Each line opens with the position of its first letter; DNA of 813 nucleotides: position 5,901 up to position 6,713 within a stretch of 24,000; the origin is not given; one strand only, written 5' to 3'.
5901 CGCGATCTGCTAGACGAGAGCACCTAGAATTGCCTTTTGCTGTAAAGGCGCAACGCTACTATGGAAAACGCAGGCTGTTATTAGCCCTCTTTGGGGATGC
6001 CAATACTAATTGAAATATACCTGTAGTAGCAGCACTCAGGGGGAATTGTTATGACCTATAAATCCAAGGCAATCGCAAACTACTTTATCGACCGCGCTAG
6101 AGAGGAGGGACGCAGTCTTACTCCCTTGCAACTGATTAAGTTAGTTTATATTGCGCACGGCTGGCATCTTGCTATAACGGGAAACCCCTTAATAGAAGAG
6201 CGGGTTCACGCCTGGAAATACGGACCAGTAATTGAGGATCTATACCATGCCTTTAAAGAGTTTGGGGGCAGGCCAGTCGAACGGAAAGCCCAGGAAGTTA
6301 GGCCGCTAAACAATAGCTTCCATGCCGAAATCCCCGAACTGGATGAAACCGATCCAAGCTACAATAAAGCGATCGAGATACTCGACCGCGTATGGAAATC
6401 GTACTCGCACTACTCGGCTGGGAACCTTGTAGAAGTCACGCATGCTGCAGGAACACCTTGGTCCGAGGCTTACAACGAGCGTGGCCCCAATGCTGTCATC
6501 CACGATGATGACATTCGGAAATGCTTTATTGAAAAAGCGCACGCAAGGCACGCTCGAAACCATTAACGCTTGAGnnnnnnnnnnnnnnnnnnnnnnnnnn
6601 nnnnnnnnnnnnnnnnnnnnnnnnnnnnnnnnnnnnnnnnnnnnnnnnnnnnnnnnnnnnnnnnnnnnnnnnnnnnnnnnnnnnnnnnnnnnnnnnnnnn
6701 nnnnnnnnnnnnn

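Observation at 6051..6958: Panacea (DUF4065)-domain protein plus an unrecognised 2-TM protein: candidate toxin-antitoxin or abortive-infection module with a novel membrane effector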

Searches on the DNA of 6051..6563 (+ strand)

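Call 53: search_dna_similar(query=L097:308-1352:+, collection=ecoli_genomes, mode=near, max_rows=12, rows=spread)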
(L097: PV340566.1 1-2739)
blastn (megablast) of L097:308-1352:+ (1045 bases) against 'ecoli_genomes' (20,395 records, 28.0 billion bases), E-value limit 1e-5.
Records with a match: 79; places in all: 79; records where one place covers at least 80% of the query: 79.
Genomes with a match: 79 of 5426; with a place that covers at least 80% of the query: 79. Places per genome that has any: lowest 1, median 1, highest 1. On chromosomes: 79 places; on plasmids: 0.
Best place of each record, by identity: >=99% 17; 95-99% 62.
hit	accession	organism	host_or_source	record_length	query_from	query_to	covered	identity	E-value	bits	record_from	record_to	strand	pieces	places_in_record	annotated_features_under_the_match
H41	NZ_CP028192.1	Escherichia coli strain CFSAN018748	tissue and/or biological fluid swine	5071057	1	1045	100%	100.0%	0e+0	1930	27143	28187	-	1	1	hypothetical protein | Panacea domain-containing protein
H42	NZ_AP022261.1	Escherichia coli strain WP8-S18-ESBL-07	-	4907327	1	1045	100%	99.1%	0e+0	1881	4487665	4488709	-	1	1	hypothetical protein | Panacea domain-containing protein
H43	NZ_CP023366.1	Escherichia coli strain 1428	canine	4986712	1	1045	100%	99.0%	0e+0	1873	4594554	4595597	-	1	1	hypothetical protein | Panacea domain-containing protein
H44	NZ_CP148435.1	Escherichia coli strain Z1323CEC0012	Chicken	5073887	1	1045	100%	98.9%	0e+0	1862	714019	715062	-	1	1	hypothetical protein | Panacea domain-containing protein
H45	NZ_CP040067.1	Escherichia coli strain A1_181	Larus sp.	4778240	1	1045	100%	97.7%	0e+0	1797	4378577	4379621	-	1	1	hypothetical protein | Panacea domain-containing protein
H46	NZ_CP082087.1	Escherichia coli strain MS20649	Homo sapiens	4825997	1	1045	100%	97.7%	0e+0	1797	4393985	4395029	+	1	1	hypothetical protein | Panacea domain-containing protein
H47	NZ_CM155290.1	Escherichia coli strain 25-9519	Homo sapiens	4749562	1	1045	100%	97.7%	0e+0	1797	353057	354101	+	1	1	hypothetical protein | Panacea domain-containing protein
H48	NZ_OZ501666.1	Escherichia coli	Homo sapiens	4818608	1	1045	100%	97.7%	0e+0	1797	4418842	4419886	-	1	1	hypothetical protein | Panacea domain-containing protein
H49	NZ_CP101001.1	Escherichia coli strain ET120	Hoplobatrachus rugulosus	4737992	1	1045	100%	96.9%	0e+0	1755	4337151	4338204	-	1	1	hypothetical protein | Panacea domain-containing protein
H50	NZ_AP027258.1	Escherichia coli strain JNE151685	Homo sapiens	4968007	1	1045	100%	96.6%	0e+0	1731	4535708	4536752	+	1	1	hypothetical protein | Panacea domain-containing protein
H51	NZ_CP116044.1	Escherichia coli strain STEC1575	Homo sapiens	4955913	1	1045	100%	96.5%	0e+0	1725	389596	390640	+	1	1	hypothetical protein | Panacea domain-containing protein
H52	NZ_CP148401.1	Escherichia coli strain Z1323CEC0019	Chicken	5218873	1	1045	100%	96.2%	0e+0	1709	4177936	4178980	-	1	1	hypothetical protein | Panacea domain-containing protein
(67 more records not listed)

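Call 56: get_annotated_region(hit=H51, flank=1500)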
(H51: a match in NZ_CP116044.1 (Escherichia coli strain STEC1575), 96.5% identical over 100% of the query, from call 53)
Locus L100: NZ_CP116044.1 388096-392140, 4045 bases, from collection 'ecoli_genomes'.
description: Escherichia coli strain STEC1575 chromosome, complete genome
organism: Escherichia coli strain STEC1575 (NCBI taxid 562)
replicon: chromosome; assembly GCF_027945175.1
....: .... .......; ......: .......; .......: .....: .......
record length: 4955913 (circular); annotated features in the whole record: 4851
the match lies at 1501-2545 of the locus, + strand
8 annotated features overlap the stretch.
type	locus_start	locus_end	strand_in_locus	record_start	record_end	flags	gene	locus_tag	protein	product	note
CDS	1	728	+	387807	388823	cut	-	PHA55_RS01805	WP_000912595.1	DUF2713 family protein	-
CDS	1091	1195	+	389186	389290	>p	-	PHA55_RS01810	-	tRNA-dihydrouridine synthase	incomplete; partial in the middle of a contig; missing C-terminus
CDS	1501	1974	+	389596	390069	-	-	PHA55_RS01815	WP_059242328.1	Panacea domain-containing protein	-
CDS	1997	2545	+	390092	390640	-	-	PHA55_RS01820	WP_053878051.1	hypothetical protein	-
CDS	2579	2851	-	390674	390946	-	-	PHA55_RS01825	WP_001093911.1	pyocin activator PrtN family protein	-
CDS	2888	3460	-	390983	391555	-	-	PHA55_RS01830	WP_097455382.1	3'-5' exonuclease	-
CDS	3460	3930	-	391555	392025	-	-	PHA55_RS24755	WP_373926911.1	DUF551 domain-containing protein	-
CDS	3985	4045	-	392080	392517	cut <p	-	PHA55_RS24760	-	ead/Ea22-like family protein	incomplete; partial in the middle of a contig; missing C-terminus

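Call 57: get_annotated_region(hit=H45, flank=300)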
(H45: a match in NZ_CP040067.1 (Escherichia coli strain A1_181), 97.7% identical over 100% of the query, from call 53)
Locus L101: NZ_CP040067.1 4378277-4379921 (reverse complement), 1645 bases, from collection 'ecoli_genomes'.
description: Escherichia coli strain A1_181 chromosome, complete genome
organism: Escherichia coli strain A1_181 (NCBI taxid 562)
replicon: chromosome; assembly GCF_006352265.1
host: Larus sp.; source: feces; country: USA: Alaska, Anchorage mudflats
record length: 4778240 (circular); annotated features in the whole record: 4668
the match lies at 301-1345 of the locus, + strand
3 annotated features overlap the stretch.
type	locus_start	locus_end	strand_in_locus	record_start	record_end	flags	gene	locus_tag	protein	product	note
CDS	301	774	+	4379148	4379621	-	-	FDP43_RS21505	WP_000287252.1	Panacea domain-containing protein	-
CDS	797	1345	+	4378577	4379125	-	-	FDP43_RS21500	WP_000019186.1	hypothetical protein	-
CDS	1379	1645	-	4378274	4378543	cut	-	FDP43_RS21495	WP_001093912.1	pyocin activator PrtN family protein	-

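Call 58: get_annotated_region(hit=H41, flank=300)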
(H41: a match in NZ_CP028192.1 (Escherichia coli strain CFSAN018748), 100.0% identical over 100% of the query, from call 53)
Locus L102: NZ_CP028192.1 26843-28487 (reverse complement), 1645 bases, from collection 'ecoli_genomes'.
description: Escherichia coli strain CFSAN018748 chromosome, complete genome
organism: Escherichia coli strain CFSAN018748 (NCBI taxid 562)
replicon: chromosome; assembly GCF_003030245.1
host: -; source: tissue and/or biological fluid swine; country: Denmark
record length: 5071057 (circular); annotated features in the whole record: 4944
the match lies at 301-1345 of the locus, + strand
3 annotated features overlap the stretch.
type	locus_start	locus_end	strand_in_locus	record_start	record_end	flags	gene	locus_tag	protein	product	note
CDS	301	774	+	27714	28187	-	-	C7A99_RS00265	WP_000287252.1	Panacea domain-containing protein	-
CDS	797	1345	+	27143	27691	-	-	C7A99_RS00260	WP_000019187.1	hypothetical protein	-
CDS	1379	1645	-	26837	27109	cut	-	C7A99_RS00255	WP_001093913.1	pyocin activator PrtN family protein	-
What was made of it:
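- Tried and rejected: I reached the validated pair through the PanA accession in RefSeq E. coli genomes instead (calls 57, 58).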
